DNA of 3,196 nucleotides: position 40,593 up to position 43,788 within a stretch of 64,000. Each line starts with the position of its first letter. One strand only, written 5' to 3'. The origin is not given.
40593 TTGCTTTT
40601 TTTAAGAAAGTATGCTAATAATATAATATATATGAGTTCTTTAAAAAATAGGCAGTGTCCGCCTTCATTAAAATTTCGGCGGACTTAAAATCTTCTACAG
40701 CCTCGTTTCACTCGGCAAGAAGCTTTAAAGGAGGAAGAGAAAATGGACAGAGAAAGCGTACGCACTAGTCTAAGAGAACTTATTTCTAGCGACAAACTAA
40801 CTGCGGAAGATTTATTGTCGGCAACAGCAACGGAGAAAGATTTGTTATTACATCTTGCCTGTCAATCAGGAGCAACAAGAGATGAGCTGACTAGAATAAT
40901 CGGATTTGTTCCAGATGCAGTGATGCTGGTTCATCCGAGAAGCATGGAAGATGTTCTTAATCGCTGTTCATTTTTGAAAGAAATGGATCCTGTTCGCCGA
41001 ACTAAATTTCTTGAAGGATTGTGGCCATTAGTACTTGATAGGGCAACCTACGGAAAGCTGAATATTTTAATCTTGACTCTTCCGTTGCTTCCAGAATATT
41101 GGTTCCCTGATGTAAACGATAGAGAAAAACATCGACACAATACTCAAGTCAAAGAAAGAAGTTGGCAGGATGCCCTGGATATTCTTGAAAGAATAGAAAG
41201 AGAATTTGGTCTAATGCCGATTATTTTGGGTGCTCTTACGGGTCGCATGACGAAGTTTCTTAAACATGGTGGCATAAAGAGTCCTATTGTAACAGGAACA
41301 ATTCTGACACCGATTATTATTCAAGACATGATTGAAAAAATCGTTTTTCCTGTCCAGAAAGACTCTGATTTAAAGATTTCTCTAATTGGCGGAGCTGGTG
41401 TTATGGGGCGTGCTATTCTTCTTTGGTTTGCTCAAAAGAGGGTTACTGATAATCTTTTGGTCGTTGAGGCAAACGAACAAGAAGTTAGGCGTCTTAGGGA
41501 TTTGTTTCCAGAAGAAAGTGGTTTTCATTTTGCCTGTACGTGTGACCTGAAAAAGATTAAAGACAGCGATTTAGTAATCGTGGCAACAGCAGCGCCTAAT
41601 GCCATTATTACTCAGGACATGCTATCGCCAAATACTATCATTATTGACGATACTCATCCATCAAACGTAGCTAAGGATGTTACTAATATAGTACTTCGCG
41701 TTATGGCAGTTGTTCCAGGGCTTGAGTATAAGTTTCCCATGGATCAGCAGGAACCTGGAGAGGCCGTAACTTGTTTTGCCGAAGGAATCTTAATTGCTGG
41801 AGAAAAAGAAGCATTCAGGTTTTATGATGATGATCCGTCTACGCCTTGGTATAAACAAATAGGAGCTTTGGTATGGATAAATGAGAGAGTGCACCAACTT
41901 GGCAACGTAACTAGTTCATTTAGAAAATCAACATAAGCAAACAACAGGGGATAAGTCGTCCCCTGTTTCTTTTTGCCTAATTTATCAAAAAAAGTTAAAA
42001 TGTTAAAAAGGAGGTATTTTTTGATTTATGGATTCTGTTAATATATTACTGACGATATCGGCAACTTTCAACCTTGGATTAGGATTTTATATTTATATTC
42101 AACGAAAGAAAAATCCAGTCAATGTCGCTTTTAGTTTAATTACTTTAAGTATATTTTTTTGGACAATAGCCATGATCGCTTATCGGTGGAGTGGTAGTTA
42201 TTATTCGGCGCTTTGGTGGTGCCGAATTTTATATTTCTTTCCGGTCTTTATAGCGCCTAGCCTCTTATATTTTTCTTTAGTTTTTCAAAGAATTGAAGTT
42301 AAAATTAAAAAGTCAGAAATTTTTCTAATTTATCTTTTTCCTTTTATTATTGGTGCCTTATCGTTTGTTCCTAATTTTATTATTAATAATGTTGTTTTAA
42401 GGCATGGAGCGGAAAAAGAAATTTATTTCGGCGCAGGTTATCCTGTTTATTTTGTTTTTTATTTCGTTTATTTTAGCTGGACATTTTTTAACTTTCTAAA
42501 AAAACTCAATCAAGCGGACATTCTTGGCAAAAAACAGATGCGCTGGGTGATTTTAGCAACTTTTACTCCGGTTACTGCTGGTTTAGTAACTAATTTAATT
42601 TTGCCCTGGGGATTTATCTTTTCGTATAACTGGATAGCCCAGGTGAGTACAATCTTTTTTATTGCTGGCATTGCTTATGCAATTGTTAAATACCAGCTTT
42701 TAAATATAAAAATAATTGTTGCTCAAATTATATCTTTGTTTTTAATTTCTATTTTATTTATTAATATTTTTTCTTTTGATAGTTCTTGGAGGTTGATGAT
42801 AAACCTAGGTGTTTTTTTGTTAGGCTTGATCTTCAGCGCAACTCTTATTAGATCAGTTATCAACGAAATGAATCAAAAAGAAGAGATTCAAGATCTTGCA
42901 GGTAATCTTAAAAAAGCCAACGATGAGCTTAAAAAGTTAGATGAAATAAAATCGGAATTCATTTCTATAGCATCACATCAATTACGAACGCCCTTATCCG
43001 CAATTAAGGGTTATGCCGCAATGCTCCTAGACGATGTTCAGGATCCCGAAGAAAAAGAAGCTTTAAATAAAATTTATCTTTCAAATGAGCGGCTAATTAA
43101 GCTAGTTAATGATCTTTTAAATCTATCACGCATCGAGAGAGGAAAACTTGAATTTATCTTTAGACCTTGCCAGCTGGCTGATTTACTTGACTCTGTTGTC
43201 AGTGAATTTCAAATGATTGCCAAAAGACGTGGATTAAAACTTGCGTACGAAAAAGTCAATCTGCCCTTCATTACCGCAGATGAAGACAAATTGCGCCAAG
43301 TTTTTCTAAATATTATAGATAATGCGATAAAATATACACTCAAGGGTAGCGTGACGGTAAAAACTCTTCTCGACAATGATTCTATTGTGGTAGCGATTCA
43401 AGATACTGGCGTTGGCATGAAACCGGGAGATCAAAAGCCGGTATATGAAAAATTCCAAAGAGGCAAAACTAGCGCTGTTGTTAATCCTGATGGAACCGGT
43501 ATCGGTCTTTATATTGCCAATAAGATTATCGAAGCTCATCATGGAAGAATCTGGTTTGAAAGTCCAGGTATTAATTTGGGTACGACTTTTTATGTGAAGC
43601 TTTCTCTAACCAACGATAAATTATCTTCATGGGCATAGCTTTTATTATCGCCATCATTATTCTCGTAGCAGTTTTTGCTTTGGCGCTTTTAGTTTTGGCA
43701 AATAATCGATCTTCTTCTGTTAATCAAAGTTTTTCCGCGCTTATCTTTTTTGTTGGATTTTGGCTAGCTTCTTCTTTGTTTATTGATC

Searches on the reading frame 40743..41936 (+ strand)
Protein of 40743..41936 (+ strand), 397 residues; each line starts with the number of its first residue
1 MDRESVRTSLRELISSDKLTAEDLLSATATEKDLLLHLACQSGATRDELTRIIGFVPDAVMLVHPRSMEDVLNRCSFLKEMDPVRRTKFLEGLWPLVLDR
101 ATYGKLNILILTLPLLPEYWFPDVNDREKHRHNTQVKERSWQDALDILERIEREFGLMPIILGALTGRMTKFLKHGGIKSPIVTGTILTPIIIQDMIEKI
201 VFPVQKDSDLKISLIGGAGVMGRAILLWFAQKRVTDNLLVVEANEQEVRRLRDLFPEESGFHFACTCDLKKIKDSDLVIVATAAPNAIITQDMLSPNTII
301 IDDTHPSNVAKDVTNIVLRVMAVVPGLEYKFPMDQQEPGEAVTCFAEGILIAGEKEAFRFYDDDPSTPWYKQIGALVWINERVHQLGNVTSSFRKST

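Call 48: search_protein_families(library=pfam, proteins=[window:40743-41936:+], max_evalue=0.00001)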
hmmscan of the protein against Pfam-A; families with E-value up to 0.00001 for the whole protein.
window:40743-41936:+ (397 aa): 1 family
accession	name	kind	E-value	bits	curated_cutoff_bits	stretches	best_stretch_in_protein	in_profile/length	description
PF01488.26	Shikimate_DH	-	4.5e-08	33.7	24.3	1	209-316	12-124/138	Shikimate / quinate 5-dehydrogenase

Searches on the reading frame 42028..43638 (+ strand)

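Call 48: search_protein_families(library=pfam, proteins=[window:42028-43638:+], max_evalue=0.00001)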
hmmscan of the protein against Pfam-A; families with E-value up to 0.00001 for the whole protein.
window:42028-43638:+ (536 aa): 3 families
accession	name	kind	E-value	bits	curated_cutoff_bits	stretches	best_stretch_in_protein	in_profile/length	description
PF02518.31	HATPase_c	-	4.3e-24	85.5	26.4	1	418-528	2-110/111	Histidine kinase-, DNA gyrase B-, and HSP90-like ATPase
PF00512.31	HisKA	-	2.3e-20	72.8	26.9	1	308-372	2-66/66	His Kinase A (phospho-acceptor) domain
PF16927.11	HisKA_7TM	-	7.5e-13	49.3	28.6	1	7-227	1-222/224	N-terminal 7TM region of histidine kinase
